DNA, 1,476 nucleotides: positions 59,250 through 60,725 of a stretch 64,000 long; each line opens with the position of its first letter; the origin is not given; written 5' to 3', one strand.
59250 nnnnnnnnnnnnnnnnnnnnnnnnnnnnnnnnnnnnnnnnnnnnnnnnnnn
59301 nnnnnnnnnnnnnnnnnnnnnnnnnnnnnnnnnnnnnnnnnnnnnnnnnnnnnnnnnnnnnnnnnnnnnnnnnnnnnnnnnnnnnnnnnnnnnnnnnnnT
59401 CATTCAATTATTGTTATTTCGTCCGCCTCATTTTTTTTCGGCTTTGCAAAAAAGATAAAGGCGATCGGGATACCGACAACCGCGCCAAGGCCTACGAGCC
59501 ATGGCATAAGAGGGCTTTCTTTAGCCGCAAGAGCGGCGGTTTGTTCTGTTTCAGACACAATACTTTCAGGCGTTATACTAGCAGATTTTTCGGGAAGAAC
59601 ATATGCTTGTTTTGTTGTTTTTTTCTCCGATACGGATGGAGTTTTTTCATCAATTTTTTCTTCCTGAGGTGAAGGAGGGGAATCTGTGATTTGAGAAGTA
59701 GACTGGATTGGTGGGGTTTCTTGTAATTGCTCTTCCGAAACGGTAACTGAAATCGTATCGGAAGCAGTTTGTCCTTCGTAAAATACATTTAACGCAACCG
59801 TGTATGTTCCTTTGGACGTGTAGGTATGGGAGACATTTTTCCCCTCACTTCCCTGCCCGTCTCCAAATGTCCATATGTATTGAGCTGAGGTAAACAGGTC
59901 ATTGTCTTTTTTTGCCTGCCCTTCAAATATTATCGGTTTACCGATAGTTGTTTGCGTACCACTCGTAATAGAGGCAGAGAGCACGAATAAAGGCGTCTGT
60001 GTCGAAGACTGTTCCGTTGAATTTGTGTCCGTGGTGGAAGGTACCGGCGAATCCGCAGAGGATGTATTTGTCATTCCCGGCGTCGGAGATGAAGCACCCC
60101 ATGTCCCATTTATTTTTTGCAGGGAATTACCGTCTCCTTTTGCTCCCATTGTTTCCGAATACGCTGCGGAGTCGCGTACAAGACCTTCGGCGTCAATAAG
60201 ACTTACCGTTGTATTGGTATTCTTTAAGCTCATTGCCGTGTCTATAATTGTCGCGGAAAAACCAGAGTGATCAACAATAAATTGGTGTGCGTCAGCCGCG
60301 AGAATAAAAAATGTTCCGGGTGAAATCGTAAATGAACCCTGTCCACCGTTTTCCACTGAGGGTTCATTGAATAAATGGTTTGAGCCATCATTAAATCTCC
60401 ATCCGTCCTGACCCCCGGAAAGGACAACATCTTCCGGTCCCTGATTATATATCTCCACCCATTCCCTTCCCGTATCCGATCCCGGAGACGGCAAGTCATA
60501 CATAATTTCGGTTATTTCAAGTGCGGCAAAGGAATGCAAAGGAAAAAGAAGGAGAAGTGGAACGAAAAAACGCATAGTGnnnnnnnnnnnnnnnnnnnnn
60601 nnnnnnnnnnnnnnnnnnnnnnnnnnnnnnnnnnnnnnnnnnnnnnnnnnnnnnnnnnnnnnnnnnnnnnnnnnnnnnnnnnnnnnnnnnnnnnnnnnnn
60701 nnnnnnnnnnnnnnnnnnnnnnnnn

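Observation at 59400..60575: LTD-PKD surface protein with Ser/Thr/Pro-rich linkers encoded immediately downstream of the glycosyltransferase operon: likely glycosylation substrate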

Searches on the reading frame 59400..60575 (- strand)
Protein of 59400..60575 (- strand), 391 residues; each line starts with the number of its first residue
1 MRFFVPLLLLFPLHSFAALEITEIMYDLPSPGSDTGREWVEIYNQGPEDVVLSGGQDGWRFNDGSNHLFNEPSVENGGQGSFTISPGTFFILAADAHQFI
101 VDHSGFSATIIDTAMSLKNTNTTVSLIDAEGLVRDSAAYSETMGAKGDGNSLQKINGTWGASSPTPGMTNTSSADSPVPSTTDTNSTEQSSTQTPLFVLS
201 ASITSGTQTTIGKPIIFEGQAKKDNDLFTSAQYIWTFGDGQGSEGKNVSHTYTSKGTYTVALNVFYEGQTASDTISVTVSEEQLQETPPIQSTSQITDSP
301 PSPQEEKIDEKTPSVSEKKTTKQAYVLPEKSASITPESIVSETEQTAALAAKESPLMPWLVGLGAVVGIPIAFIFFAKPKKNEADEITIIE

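Call 4: search_protein_families(library=pfam, proteins=[window:59400-60575:-], max_evalue=0.01)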
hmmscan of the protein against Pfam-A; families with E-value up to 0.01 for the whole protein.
window:59400-60575:- (391 aa): 3 families
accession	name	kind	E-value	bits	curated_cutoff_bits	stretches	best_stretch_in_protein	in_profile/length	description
PF18911.6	PKD_4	-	5.3e-15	55.7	27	1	203-279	8-85/85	PKD domain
PF00932.25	LTD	-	2.1e-13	51.1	34.3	1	17-139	6-107/109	Lamin Tail Domain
PF00801.26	PKD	-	1.5e-10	41.3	23.5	1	228-279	27-80/80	PKD domain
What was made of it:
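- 60081..60524 (-): Lamin-tail domain (LTD) beta-sandwich, aa 18-165; strongly acidic (net charge -14, pI 4.2). Pfam PF00932 E=2e-13, above the gathering score (call 4).
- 59736..59981 (-): PKD domain, aa 199-280. Pfam PF18911 E=5e-15 and PF00801 E=1.5e-10 (call 4).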

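Call 8: find_homologous_proteins(query=window:59400-60575:-)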
Query window:59400-60575:- (391 aa): 310 proteins with E <= 0.001 among 8000 candidates; the best 120 are listed.
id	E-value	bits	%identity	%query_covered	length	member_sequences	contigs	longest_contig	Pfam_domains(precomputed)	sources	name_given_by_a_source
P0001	5.5e-253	857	100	100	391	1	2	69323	PF00801.27,PF00932.26,PF18911.7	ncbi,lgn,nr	ncbi:MAG: PKD domain-containing protein [Patescibacteria group bacterium]|nr:PKD domain-containing p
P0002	3.0e-137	476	59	100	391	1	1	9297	PF00801.27,PF00932.26,PF18911.7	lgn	-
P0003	8.7e-110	385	51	100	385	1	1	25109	PF00801.27,PF00932.26,PF18911.7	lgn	-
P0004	1.1e-59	221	43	72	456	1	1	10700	PF00801.27,PF00932.26,PF18911.7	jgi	-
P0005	1.3e-59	220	45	71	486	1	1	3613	PF00801.27,PF00932.26,PF18911.7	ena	-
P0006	1.2e-55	207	38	100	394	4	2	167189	PF00801.27,PF00932.26,PF18911.7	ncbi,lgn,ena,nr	ncbi:MAG: lamin tail domain-containing protein [Candidatus Pacebacteria bacterium]|nr:lamin tail dom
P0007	2.5e-54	203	43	69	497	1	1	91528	PF00801.27,PF00932.26,PF18911.7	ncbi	-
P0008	2.6e-50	190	41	71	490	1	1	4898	PF00801.27,PF00932.26,PF18911.7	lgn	-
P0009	5.8e-50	189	42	71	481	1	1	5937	PF00801.27,PF00932.26,PF18911.7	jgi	-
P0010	4.0e-49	186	38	69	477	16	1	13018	PF00801.27,PF00932.26,PF18911.7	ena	-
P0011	6.2e-49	185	38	70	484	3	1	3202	PF00801.27,PF00932.26,PF18911.7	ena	-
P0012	9.1e-49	185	39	67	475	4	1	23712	PF00801.27,PF00932.26,PF18911.7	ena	-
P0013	2.0e-47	180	42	62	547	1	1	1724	PF00801.27,PF00932.26,PF18911.7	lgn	-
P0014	2.3e-47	180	38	71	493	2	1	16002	PF00801.27,PF00932.26,PF18911.7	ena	-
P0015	2.6e-47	180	38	71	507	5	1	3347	PF00801.27,PF00932.26,PF18911.7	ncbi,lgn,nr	ncbi:MAG TPA: hypothetical protein DIU47_05000 [Candidatus Pacebacteria bacterium]|nr:hypothetical p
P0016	9.2e-47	178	36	84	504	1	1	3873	PF00801.27,PF00932.26,PF18911.7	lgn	-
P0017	3.1e-46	176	39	72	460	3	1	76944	PF00801.27,PF00932.26,PF18911.7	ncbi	ncbi:MAG: lamin tail domain-containing protein [Candidatus Paceibacterota bacterium]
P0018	3.6e-46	176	36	72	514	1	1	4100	PF00801.27,PF00932.26,PF18911.7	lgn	-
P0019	2.4e-44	170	38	71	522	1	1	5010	PF00932.26,PF18911.7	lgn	-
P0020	4.2e-44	169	39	45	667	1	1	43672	PF00932.26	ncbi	-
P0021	1.7e-43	167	37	69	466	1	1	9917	PF00801.27,PF00932.26,PF18911.7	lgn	-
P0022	1.9e-43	167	35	72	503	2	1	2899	PF00801.27,PF00932.26,PF18911.7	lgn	-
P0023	1.9e-43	167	37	72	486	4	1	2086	PF00801.27,PF00932.26,PF18911.7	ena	-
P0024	2.4e-43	167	39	71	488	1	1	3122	PF00801.27,PF00932.26,PF18911.7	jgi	-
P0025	2.5e-43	167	39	67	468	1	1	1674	PF00801.27,PF00932.26,PF18911.7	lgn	-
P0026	6.2e-43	165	39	70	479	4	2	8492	PF00801.27,PF00932.26,PF18911.7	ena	-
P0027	1.7e-42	164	40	70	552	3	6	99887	PF00801.27,PF00932.26,PF18911.7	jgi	-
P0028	2.3e-42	164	49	43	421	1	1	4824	PF00932.26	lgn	-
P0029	2.4e-42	164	37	71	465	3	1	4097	PF00801.27,PF00932.26,PF18911.7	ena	-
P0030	3.8e-42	163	38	73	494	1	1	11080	PF00801.27,PF00932.26,PF18911.7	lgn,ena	-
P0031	5.2e-42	162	39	69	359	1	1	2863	PF00801.27,PF00932.26,PF18911.7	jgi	-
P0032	5.3e-42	162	36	72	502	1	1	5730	PF00801.27,PF00932.26,PF18911.7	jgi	jgi:hypothetical protein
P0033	1.2e-41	161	36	70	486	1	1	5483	PF00801.27,PF00932.26,PF18911.7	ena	-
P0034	2.2e-41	160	41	62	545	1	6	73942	PF00801.27,PF00932.26,PF18911.7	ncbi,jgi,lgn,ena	-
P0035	5.4e-41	159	39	73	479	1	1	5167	PF00801.27,PF00932.26,PF18911.7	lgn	-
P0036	6.3e-41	159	39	66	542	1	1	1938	PF00801.27,PF00932.26,PF18911.7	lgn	-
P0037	1.2e-40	158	37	71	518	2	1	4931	PF00801.27,PF00932.26,PF18911.7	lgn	-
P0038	1.7e-40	157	36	67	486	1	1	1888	PF00801.27,PF00932.26,PF18911.7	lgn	-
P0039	2.1e-40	157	39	67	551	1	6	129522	PF00801.27,PF00932.26,PF18911.7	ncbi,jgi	-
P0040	3.2e-40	157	39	70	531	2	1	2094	PF00801.27,PF00932.26,PF18911.7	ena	-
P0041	4.2e-40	156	38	68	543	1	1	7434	PF00801.27,PF00932.26,PF18911.7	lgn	-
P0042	4.4e-40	156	36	73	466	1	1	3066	PF00801.27,PF00932.26,PF18911.7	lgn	-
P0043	4.8e-40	156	37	67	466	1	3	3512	PF00801.27,PF00932.26,PF18911.7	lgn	-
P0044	7.2e-40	155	34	86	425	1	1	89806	PF00801.27,PF00932.26,PF18911.7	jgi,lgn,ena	-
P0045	2.0e-39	154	38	72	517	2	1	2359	PF00801.27,PF00932.26,PF18911.7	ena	-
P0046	2.1e-39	154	36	71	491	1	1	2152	PF00801.27,PF00932.26,PF18911.7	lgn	-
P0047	2.2e-39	154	36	67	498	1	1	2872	PF00932.26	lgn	-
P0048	2.3e-39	154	39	69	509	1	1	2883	PF00801.27,PF00932.26,PF18911.7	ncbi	-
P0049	3.3e-39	153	36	70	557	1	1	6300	PF00801.27,PF00932.26,PF18911.7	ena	-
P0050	3.8e-39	153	37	70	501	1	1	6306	PF00801.27,PF00932.26,PF18911.7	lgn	-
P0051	5.0e-39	153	38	67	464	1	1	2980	PF00801.27,PF00932.26,PF18911.7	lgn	-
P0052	6.6e-39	152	38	71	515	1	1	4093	PF00801.27,PF00932.26,PF18911.7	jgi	jgi:hypothetical protein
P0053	6.7e-39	152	38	65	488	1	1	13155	PF00801.27,PF00932.26,PF18911.7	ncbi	-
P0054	7.0e-39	152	36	71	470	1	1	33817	PF00801.27,PF00932.26,PF18911.7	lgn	-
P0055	7.8e-39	152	39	71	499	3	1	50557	PF00801.27,PF00932.26,PF18911.7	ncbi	-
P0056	1.3e-38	151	40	67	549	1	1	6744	PF00801.27,PF00932.26,PF18911.7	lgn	-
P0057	1.6e-38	151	37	68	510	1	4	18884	PF00801.27,PF00932.26,PF18911.7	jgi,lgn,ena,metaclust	metaclust:\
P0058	3.1e-38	150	36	71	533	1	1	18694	PF00801.27,PF00932.26,PF18911.7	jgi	-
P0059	3.6e-38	150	37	71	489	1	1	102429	PF00801.27,PF00932.26,PF18911.7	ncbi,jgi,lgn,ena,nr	ncbi:lamin tail domain-containing protein [Patescibacteria group bacterium]|nr:lamin tail domain-con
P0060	3.7e-38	150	56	8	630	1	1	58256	PF15418.13,PF14347.12,PF16820.12,PF00801.27,PF18981.7,PF16403.12,PF08329.17,PF02010.22,PF16967.12,PF18911.7,PF22352.3,PF17963.8,PF05345.19,PF19077.7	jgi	jgi:PKD repeat protein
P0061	4.9e-38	149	36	71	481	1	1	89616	PF00801.27,PF00932.26,PF18911.7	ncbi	-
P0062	5.2e-38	149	37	70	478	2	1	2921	PF00801.27,PF00932.26,PF18911.7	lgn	-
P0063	8.4e-38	149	33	77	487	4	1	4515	PF00801.27,PF00932.26,PF18911.7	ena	-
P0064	9.3e-38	148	37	68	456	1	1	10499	PF00801.27,PF00932.26,PF18911.7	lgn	-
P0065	1.3e-37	148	37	68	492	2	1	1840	PF00801.27,PF00932.26,PF18911.7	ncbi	-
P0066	2.4e-37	147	36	73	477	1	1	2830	PF00801.27,PF00932.26,PF18911.7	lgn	-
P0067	2.8e-37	147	35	70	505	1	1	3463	PF00801.27,PF00932.26,PF18911.7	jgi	-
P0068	3.5e-37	147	35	71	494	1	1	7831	PF00932.26,PF18911.7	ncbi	-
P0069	5.6e-37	146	35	72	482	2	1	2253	PF00801.27,PF00932.26,PF18911.7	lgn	-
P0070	2.3e-36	144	31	92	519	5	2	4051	PF00801.27,PF00932.26,PF18911.7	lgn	-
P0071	2.3e-36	144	36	69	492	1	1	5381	PF00801.27,PF00932.26,PF18911.7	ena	-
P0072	2.4e-36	144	36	69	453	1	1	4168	PF00801.27,PF00932.26,PF18911.7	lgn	-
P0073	3.5e-36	143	37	66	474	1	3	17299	PF00801.27,PF00932.26,PF18911.7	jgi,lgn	jgi:hypothetical protein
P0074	4.7e-36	143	38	65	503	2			PF00801.27,PF00932.26,PF18911.7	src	-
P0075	8.0e-36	142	35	71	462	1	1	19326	PF00801.27,PF00932.26,PF18911.7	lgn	-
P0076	1.1e-35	142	35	68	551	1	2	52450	PF00801.27,PF00932.26,PF18911.7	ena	-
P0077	1.3e-35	141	35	71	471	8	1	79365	PF00801.27,PF00932.26,PF18911.7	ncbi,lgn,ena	ncbi:MAG: lamin tail domain-containing protein [Candidatus Paceibacterota bacterium]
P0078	1.8e-35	141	37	69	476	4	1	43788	PF00801.27,PF00932.26,PF18911.7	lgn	-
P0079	2.8e-35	140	36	66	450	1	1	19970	PF00801.27,PF00932.26,PF18911.7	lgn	-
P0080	3.1e-35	140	36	71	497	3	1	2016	PF00932.26,PF18911.7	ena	-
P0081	3.8e-35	140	32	74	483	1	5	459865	PF00932.26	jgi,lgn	jgi:hypothetical protein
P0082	5.3e-35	139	46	46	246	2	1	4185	PF00932.26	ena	-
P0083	7.1e-35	139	34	71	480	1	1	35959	PF00801.27,PF00932.26,PF18911.7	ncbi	-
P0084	1.0e-34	138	33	84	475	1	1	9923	PF00801.27,PF00932.26,PF18911.7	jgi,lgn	-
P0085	2.1e-34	137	36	71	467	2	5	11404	PF00801.27,PF00932.26,PF18911.7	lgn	-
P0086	4.0e-34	136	32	87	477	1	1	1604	PF00801.27,PF00932.26,PF18911.7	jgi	-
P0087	6.4e-34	136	37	67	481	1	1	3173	PF00801.27,PF00932.26,PF18911.7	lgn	-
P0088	1.2e-33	135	35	68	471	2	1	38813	PF00801.27,PF00932.26,PF18911.7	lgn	-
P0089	1.3e-33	135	35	71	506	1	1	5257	PF00801.27,PF00932.26,PF18911.7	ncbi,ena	-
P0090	1.5e-33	135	33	71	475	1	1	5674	PF00801.27,PF00932.26,PF18911.7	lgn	-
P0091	2.8e-33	134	33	71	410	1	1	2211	PF00801.27,PF00932.26,PF18911.7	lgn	-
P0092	2.9e-33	134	56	13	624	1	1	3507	PF07495.20,PF22352.3,PF00801.27,PF18981.7,PF17963.8,PF16403.12,PF08329.17,PF16967.12,PF18911.7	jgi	jgi:PKD repeat protein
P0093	1.1e-32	132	32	86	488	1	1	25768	PF00801.27,PF00932.26,PF18911.7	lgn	-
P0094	1.1e-32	132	34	76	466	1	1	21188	PF00932.26,PF18911.7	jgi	jgi:hypothetical protein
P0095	1.2e-32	132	41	49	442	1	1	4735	PF00932.26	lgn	-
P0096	3.6e-32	130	40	51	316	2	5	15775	PF00932.26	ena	-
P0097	5.4e-32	129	33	68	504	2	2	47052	PF00801.27,PF00932.26,PF18911.7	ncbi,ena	-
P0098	1.9e-31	128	32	74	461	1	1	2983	PF00932.26,PF18911.7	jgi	jgi:hypothetical protein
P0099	2.9e-31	127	41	47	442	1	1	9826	PF00932.26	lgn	-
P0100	5.3e-31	126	38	71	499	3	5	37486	PF00801.27,PF00932.26,PF18911.7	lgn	-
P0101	6.5e-31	126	45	42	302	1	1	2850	PF00932.26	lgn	-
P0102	7.4e-31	126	36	72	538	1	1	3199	PF00801.27,PF00932.26,PF18911.7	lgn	-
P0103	1.5e-30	125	28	86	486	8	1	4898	PF00932.26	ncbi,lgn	-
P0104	2.1e-30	124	40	47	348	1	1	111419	PF00932.26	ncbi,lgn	-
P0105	5.9e-30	123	31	63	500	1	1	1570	PF00801.27,PF00932.26,PF18911.7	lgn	-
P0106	6.9e-30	123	35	71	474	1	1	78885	PF00801.27,PF00932.26,PF18911.7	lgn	-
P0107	2.5e-29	121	34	73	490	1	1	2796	PF00932.26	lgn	-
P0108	2.8e-29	121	47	12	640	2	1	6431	PF22352.3,PF00801.27,PF02010.22,PF18911.7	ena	-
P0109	6.0e-29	119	32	85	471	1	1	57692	PF00801.27,PF00932.26,PF18911.7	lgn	-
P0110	8.5e-29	119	41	18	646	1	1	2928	PF07495.20,PF22352.3,PF00801.27,PF18981.7,PF17963.8,PF08329.17,PF05345.19,PF16967.12,PF18911.7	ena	-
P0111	9.9e-29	119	42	42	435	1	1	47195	PF00932.26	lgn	-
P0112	1.4e-28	118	35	69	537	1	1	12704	PF00801.27,PF00932.26,PF18911.7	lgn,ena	-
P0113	1.7e-28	118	52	8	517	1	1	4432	PF00801.27,PF00932.26,PF18911.7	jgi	jgi:hypothetical protein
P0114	2.2e-28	118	33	69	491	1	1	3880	PF00801.27,PF00932.26,PF18911.7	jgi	jgi:hypothetical protein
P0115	3.2e-28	117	42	40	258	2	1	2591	PF00932.26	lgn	-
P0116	3.7e-28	117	46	37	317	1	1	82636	PF00932.26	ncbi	-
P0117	6.6e-28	116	34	69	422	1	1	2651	PF00801.27,PF00932.26,PF18911.7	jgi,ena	-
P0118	7.5e-28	116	38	23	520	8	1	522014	PF00801.27,PF18911.7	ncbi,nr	ncbi:PKD domain-containing protein [Methanoculleus oceani]|nr:PKD domain-containing protein [Methano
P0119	1.5e-27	115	31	70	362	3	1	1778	PF00801.27,PF00932.26,PF18911.7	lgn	-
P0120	1.5e-27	115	31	71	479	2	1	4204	PF00801.27,PF18911.7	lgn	-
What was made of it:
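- The organism and family come from call 8: a 100% match is annotated 'MAG: PKD domain-containing protein [Patescibacteria group bacterium]', and 310 hits share the LTD+PKD architecture.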

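Call 9: find_encoding_contigs(protein=window:59403-60575:-, flank=10000)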
Protein window:59403-60575:- (391 aa): 3 contigs read that carry it; 2 places shown.
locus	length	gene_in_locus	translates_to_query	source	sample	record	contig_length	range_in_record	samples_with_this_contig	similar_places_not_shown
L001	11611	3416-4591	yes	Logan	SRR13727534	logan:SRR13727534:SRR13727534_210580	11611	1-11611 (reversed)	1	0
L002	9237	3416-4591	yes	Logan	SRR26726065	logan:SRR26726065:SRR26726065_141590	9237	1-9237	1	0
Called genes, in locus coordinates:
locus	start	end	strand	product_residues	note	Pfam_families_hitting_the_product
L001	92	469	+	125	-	-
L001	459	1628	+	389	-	PF13200:DUF4015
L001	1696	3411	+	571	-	PF02534:T4SS-DNA_transf, PF10412:TrwB_AAD_bind, PF12696:TraG-D_C (weak)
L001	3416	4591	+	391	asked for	PF00932:LTD, PF00801:PKD, PF18911:PKD_4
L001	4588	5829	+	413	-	PF13439:Glyco_transf_4, PF13579:Glyco_trans_4_4, PF20706:GT4-conflict (weak), PF00534:Glycos_transf_1, PF13692:Glyco_trans_1_4, PF13524:Glyco_trans_1_2 (weak)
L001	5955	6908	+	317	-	PF01073:3Beta_HSD, PF01370:Epimerase, PF02719:Polysacc_synt_2, PF04321:RmlD_sub_bind, PF16363:GDP_Man_Dehyd, PF07993:NAD_binding_4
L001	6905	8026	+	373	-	PF13439:Glyco_transf_4, PF00534:Glycos_transf_1, PF13692:Glyco_trans_1_4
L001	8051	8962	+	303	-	PF13439:Glyco_transf_4 (faint), PF13579:Glyco_trans_4_4 (weak), PF00534:Glycos_transf_1, PF13692:Glyco_trans_1_4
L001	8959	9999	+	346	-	PF13477:Glyco_trans_4_2 (faint), PF00534:Glycos_transf_1, PF13692:Glyco_trans_1_4, PF13524:Glyco_trans_1_2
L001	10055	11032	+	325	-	PF01073:3Beta_HSD, PF01370:Epimerase, PF02719:Polysacc_synt_2, PF04321:RmlD_sub_bind, PF16363:GDP_Man_Dehyd, PF07993:NAD_binding_4 (weak)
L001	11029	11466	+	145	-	PF00293:NUDIX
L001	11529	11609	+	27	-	?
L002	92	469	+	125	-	-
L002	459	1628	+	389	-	PF13200:DUF4015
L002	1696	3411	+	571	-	PF02534:T4SS-DNA_transf, PF10412:TrwB_AAD_bind, PF12696:TraG-D_C (weak)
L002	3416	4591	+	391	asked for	PF00932:LTD, PF00801:PKD, PF18911:PKD_4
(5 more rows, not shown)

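Call 11: find_related_loci(query=window:59403-60575:-, collection=genome_contigs, flank=10000)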
Query window:59403-60575:- (391 aa) in genome_contigs; peptide patterns used: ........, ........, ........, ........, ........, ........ (x = any residue, [..] = any of these).
144 stretches matched a pattern; 19 encode a relative of the query (tblastn E <= 1e-3); 19 distinct loci.
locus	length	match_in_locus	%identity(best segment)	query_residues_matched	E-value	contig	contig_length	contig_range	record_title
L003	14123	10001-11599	32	3-263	3e-18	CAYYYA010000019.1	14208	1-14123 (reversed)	MAG TPA_asm: uncultured Gammaproteobacteria bacterium isolate SRP298887_co1_32 genome assembly, contig: NODE_4374_length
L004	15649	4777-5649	31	3-171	9e-12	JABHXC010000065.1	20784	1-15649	MAG: Candidatus Woesearchaeota archaeon isolate SI047_bin27 k141_1179655, whole genome shotgun sequence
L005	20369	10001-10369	35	16-155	3e-11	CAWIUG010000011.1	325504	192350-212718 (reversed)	MAG: uncultured Bacteroidetes bacterium isolate MFD01721.bin.1.137 genome assembly, contig: contig_20896, whole genome s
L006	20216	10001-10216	39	17-99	8e-9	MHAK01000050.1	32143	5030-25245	MAG: Ignavibacteria bacterium RIFCSPLOWO2_12_FULL_56_21 rifcsplowo2_12_scaffold_2147, whole genome shotgun sequence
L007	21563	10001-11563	52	232-308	7e-9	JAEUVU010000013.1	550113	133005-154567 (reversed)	MAG: Ferruginibacter sp. isolate new MAG-389 k141_1106726, whole genome shotgun sequence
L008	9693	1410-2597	41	230-296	4e-7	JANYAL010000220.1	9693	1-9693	MAG: Bacteroidetes bacterium isolate GL140_5_metabat_292 GL140_5_k141_1888040, whole genome shotgun sequence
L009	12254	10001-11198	41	15-155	1e-6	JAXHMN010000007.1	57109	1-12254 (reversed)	MAG: Melioribacteraceae bacterium isolate Salar_de_Ascotan_soil_MAG_ASO53 contig_5584_polypolish, whole genome shotgun s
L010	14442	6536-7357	39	177-282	2e-6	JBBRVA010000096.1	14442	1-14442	MAG: Caldilineales bacterium isolate La3_metabat2.059 La3_metabat2.059_K_259492_L_14442_cov_32.6336, whole genome shotgu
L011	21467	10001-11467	55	232-285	3e-6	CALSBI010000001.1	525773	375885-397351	MAG: Chitinophaga pinensis isolate JJ-MIR1-432-2-mx-bin679 genome assembly, contig: JJ-MIR1-432-C1, whole genome shotgun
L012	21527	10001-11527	48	175-295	5e-6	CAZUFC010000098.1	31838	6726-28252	MAG TPA_asm: uncultured bacterium isolate SRP141376_co4_129 genome assembly, contig: NODE_2527_length_31838_cov_8.148664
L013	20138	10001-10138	42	18-65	1e-5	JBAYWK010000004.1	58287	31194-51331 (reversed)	MAG: Candidatus Paceibacterota bacterium isolate SO_2016_LW3_81 scaffold00778_LW162_2016, whole genome shotgun sequence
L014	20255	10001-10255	38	227-299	2e-5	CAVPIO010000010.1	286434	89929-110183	MAG: uncultured Chitinophagaceae bacterium isolate MFD00031.bin.1.201 genome assembly, contig: contig_8913, whole genome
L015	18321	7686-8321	36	224-299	5e-5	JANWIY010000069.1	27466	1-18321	MAG: Chitinophagaceae bacterium isolate CRAIB_MAG53 c_000000034442, whole genome shotgun sequence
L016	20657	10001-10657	28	215-299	7e-5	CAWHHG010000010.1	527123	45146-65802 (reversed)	MAG: uncultured Chitinophagaceae bacterium isolate MFD02134.bin.1.264 genome assembly, contig: contig_53100, whole genom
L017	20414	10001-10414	25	16-175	6e-5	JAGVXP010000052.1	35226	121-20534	Candidatus Woesearchaeota archaeon isolate RIFCSPHIGHO2_02_FULL_36_13 rifcsphigho2_02_scaffold_1450, whole genome shotgu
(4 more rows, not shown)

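Call 12: find_encoding_contigs(protein=P0002, flank=10000, max_places=2)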
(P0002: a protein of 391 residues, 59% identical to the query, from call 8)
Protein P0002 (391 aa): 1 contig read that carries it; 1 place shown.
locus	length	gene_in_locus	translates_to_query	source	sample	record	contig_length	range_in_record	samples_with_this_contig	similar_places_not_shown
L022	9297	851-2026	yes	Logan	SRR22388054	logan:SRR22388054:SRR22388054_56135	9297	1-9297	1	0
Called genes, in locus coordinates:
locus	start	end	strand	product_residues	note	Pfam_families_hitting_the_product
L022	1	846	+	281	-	?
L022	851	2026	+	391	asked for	PF00932:LTD, PF00801:PKD, PF18911:PKD_4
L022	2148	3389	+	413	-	PF13439:Glyco_transf_4, PF13579:Glyco_trans_4_4, PF00534:Glycos_transf_1, PF13692:Glyco_trans_1_4, PF20706:GT4-conflict, PF13524:Glyco_trans_1_2 (weak)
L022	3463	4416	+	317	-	PF01073:3Beta_HSD, PF01370:Epimerase, PF02719:Polysacc_synt_2, PF04321:RmlD_sub_bind, PF16363:GDP_Man_Dehyd, PF07993:NAD_binding_4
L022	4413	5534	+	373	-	PF13439:Glyco_transf_4, PF00534:Glycos_transf_1, PF13692:Glyco_trans_1_4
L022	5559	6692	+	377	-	PF13439:Glyco_transf_4, PF13579:Glyco_trans_4_4, PF20706:GT4-conflict, PF00534:Glycos_transf_1, PF13692:Glyco_trans_1_4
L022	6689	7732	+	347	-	PF00534:Glycos_transf_1, PF13692:Glyco_trans_1_4, PF13524:Glyco_trans_1_2 (weak)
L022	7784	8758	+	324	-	PF01073:3Beta_HSD, PF01370:Epimerase, PF02719:Polysacc_synt_2, PF04321:RmlD_sub_bind, PF16363:GDP_Man_Dehyd, PF07993:NAD_binding_4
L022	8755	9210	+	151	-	PF00293:NUDIX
